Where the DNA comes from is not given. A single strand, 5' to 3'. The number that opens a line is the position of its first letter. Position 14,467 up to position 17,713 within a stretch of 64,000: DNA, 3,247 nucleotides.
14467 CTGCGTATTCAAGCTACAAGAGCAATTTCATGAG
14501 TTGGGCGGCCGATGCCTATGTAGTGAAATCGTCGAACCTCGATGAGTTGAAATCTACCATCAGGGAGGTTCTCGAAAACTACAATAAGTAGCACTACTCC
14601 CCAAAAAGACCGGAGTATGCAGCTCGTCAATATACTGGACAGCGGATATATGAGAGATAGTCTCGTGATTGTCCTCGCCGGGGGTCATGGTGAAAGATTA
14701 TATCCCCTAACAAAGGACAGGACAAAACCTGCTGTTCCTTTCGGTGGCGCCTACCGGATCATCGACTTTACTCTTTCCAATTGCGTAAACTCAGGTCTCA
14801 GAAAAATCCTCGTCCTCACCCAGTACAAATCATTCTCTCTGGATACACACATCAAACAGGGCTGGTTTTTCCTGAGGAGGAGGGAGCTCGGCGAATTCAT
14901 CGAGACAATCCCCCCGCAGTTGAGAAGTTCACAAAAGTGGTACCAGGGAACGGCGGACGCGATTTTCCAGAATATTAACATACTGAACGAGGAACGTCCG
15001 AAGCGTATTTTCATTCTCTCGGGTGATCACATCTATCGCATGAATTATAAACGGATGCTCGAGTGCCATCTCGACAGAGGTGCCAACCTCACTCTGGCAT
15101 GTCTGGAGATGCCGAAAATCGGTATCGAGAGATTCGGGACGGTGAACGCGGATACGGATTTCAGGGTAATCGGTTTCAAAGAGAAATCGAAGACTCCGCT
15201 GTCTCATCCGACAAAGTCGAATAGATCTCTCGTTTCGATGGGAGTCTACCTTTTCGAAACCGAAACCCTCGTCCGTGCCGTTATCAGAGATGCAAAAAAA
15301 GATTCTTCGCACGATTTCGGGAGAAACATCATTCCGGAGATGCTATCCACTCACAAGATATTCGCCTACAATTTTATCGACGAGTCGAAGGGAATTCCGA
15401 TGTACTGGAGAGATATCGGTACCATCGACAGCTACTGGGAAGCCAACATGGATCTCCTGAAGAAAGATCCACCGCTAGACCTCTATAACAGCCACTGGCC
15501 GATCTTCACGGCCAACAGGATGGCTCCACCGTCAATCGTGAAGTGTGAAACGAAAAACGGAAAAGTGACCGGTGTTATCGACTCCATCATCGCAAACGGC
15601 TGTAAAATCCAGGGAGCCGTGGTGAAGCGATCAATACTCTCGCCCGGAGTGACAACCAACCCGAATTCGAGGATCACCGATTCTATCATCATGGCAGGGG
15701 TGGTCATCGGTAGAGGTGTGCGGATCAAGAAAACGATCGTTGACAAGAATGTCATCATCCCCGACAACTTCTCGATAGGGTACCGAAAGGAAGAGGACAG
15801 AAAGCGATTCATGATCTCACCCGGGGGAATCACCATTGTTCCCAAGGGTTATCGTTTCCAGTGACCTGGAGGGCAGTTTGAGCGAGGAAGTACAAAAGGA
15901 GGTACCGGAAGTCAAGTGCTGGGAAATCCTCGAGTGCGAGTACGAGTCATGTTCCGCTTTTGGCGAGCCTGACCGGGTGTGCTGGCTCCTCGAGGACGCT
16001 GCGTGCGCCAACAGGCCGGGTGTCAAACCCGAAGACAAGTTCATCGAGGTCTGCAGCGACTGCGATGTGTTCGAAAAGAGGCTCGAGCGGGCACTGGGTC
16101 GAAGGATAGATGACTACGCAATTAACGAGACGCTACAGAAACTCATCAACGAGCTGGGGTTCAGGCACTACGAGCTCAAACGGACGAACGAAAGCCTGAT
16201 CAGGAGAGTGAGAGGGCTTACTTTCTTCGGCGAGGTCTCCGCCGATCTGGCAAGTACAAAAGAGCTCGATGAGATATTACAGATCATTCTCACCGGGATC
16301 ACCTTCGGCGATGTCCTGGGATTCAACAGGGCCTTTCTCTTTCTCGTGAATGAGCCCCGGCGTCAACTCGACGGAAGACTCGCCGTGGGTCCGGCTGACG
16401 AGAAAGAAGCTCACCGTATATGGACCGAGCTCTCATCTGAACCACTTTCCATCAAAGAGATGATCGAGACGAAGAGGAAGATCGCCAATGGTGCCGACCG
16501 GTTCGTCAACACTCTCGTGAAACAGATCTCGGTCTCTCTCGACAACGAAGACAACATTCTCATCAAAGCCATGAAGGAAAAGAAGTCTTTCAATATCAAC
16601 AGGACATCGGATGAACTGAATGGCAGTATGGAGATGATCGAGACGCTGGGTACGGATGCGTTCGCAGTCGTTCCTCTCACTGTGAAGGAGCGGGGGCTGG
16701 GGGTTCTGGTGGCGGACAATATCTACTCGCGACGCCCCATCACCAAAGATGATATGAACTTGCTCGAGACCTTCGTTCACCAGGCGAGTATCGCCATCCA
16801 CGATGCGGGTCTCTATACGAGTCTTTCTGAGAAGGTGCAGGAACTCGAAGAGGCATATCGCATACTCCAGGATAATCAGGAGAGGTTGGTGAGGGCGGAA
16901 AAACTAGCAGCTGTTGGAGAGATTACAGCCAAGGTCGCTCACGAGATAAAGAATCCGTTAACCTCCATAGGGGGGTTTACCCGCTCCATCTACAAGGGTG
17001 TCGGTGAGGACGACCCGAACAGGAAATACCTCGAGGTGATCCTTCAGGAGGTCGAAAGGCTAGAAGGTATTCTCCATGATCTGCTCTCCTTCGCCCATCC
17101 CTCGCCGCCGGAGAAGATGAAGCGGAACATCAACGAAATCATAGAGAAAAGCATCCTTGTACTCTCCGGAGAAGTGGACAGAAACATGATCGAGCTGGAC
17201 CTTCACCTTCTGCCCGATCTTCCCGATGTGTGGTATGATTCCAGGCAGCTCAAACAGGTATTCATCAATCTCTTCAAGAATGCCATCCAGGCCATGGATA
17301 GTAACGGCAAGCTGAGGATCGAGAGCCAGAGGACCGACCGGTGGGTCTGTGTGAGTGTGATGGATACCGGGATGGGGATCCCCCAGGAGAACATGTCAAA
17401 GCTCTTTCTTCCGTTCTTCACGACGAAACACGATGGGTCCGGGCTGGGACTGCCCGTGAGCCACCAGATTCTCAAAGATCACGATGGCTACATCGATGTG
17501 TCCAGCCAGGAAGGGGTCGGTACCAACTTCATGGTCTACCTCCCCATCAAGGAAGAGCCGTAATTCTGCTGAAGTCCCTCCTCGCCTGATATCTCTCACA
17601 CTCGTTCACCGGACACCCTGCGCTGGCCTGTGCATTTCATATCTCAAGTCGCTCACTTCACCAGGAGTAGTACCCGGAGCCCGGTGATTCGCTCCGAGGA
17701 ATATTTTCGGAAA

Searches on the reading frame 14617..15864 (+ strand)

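Call 86: search_protein_families(library=pfam, proteins=[window:14617-15864:+], max_evalue=0.00001)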
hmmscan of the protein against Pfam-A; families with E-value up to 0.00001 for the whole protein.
window:14617-15864:+ (415 aa): 4 families
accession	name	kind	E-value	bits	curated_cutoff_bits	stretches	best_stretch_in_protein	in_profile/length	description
PF00483.29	NTP_transferase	-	1.9e-59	201.7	21.2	1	17-282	2-244/245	Nucleotidyl transferase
PF24894.1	Hexapep_GlmU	-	3.8e-29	101.3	23.3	1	312-408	8-104/104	GlmU-like, C-terminal hexapeptide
PF25084.1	LbH_EIF2B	-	3.3e-08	33.9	54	1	305-387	21-105/105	EIF2B subunit epsilon LbH domain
PF25247.1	LbH_GLGC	-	3.7e-08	33.8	27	0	362-411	74-127/135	GLGC left-handed parallel beta-helix domain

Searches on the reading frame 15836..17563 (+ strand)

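Call 86: search_protein_families(library=pfam, proteins=[window:15836-17563:+], max_evalue=0.00001)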
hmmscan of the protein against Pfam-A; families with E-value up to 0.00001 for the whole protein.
window:15836-17563:+ (575 aa): 5 families
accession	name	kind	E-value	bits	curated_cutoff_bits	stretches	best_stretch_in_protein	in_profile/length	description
PF02518.31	HATPase_c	-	8.6e-25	87.8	26.4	1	468-572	2-110/111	Histidine kinase-, DNA gyrase B-, and HSP90-like ATPase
PF00512.31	HisKA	-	1.1e-13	51.4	26.9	1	361-420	3-61/66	His Kinase A (phospho-acceptor) domain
PF01590.32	GAF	-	6.4e-11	43.4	22.4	1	143-321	1-133/133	GAF domain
PF13492.12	GAF_3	-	9.8e-08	32.9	27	0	265-321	72-127/129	GAF domain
PF13185.12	GAF_2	-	1.2e-06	29.2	28.6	0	230-322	47-136/136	GAF domain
